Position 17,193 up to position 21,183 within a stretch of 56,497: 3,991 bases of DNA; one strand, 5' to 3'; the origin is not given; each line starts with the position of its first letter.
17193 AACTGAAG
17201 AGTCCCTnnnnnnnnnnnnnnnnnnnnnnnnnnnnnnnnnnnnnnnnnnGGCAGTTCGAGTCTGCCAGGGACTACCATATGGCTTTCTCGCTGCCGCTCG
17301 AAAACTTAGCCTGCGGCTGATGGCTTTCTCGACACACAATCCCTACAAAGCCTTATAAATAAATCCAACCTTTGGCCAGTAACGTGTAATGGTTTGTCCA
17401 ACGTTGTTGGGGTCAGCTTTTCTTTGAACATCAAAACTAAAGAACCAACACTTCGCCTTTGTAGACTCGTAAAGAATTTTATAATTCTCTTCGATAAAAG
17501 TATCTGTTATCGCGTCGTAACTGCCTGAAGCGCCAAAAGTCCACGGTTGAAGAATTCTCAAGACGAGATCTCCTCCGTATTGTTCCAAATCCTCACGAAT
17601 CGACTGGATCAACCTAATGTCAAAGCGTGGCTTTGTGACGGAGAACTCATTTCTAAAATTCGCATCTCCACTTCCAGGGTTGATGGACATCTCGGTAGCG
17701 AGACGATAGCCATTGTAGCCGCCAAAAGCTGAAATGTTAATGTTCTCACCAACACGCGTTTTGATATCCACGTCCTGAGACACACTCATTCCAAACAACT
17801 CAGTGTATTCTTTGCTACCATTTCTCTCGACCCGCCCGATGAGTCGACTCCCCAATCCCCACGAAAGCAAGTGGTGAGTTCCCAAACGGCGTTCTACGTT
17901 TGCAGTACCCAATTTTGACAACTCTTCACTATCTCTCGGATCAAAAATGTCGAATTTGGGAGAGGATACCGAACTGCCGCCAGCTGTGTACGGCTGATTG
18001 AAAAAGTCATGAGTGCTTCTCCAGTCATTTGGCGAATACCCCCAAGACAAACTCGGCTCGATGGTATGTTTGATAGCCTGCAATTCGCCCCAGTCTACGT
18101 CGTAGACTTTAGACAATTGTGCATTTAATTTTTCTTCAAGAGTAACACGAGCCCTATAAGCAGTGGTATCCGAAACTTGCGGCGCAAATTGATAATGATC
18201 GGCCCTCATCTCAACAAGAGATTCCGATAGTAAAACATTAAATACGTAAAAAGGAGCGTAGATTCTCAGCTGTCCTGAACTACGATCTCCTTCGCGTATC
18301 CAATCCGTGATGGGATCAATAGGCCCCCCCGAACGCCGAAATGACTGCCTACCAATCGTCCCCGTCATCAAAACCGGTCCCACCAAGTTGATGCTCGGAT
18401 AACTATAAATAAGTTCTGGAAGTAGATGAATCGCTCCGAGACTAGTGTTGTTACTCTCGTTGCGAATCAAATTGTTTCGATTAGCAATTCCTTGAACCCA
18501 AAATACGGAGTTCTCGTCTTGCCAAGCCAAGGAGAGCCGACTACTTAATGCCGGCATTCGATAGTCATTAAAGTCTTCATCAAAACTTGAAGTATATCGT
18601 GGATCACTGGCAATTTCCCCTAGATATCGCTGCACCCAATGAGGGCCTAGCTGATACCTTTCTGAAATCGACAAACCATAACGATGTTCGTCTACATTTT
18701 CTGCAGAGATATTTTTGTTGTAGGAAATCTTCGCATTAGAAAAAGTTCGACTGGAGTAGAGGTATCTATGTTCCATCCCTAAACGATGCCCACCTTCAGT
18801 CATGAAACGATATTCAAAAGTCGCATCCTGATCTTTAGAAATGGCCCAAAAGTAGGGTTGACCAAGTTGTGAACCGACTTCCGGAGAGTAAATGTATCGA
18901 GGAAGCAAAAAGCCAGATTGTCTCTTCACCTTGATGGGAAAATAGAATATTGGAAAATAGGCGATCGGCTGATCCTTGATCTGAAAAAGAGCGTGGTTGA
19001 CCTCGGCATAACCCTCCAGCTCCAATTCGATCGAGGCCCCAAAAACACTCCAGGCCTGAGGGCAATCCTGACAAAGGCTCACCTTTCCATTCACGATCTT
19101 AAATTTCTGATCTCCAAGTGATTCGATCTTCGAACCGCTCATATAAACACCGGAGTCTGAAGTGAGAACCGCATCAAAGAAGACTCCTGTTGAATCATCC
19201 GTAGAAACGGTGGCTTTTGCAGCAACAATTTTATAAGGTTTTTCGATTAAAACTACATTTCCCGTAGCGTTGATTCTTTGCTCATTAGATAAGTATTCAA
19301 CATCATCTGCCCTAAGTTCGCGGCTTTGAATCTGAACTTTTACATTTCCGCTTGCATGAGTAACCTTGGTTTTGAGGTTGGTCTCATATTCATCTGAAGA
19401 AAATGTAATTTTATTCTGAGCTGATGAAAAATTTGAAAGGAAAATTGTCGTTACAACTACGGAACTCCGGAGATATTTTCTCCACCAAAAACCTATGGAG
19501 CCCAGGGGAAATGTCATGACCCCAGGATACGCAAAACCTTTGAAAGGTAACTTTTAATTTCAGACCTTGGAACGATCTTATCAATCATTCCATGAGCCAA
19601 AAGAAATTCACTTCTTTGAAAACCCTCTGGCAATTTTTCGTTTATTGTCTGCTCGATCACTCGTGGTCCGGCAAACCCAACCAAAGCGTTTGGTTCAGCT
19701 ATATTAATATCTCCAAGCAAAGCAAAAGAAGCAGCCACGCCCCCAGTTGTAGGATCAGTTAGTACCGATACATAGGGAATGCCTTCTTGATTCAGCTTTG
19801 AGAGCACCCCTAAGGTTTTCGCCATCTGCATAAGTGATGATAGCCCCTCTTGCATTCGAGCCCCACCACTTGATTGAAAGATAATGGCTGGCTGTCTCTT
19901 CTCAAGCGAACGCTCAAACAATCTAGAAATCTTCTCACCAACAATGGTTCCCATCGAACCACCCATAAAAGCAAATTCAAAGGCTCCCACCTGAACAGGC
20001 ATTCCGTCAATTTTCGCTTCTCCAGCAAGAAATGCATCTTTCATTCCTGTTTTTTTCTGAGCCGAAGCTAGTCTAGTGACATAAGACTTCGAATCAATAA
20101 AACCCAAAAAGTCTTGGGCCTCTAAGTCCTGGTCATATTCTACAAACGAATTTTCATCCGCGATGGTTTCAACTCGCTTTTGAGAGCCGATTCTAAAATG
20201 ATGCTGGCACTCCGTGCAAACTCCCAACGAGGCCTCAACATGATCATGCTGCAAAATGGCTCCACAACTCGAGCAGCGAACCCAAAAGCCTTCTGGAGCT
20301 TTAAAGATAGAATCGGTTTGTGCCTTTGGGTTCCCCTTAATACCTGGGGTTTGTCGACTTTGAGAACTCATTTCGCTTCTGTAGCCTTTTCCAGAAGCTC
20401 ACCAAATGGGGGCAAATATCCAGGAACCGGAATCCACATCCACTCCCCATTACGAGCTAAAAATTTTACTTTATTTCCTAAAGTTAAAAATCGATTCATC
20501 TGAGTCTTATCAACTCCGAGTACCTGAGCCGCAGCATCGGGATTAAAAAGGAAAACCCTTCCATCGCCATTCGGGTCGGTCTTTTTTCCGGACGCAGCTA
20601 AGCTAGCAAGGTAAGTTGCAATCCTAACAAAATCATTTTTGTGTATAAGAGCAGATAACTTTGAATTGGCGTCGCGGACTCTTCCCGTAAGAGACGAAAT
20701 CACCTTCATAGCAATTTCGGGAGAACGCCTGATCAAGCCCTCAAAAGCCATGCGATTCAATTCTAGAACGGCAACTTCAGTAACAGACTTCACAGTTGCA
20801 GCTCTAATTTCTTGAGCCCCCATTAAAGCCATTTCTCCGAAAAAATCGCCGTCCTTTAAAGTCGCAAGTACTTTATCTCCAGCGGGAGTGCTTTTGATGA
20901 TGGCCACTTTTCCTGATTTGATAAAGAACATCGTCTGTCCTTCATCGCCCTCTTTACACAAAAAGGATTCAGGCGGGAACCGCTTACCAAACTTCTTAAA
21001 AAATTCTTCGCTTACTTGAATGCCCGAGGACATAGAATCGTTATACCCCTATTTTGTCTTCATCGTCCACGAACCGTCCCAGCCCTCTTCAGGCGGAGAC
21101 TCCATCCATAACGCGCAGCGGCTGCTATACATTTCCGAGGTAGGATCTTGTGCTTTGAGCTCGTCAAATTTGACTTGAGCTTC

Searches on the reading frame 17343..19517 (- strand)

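Call 8: search_protein_families(library=pfam, proteins=[window:17343-19517:-], max_evalue=0.001)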
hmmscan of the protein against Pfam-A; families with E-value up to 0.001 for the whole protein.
window:17343-19517:- (724 aa): 2 families
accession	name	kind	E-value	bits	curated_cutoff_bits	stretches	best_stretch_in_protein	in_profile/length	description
PF19838.5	LptD_2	-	9.5e-16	58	22.5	2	178-276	8-110/464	LptD protein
PF03968.19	LptD_N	-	5e-05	23.9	20.4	1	40-133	3-107/113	LptA/(LptD N-terminal domain) LPS transport protein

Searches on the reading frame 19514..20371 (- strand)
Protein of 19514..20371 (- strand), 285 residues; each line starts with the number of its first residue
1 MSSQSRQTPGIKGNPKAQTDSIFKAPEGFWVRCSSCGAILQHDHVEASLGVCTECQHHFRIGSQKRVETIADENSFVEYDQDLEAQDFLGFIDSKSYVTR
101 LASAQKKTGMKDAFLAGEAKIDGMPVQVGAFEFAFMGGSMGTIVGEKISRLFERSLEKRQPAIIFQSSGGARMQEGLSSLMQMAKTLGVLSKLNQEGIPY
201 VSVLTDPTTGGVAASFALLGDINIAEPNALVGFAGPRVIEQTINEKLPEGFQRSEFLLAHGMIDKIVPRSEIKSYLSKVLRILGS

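Call 8: search_protein_families(library=pfam, proteins=[window:19514-20371:-], max_evalue=0.001)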
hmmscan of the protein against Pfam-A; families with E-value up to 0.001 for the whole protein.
window:19514-20371:- (285 aa): 2 families
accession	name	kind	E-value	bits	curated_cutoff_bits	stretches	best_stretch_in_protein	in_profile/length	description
PF01039.27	Carboxyl_trans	-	2.7e-22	79.5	22.3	1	99-246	35-180/493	Carboxyl transferase domain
PF17848.7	Zn_ribbon_ACC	-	5e-05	23.8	24.5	1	30-55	1-26/26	Acetyl-CoA carboxylase zinc finger domain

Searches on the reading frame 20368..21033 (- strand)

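Call 8: search_protein_families(library=pfam, proteins=[window:20368-21033:-], max_evalue=0.001)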
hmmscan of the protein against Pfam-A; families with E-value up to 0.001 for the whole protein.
window:20368-21033:- (221 aa): 1 family
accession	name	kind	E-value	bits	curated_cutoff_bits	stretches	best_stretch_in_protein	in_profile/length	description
PF00027.35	cNMP_binding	-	3.8e-22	78.5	27.5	1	17-103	2-88/89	Cyclic nucleotide-binding domain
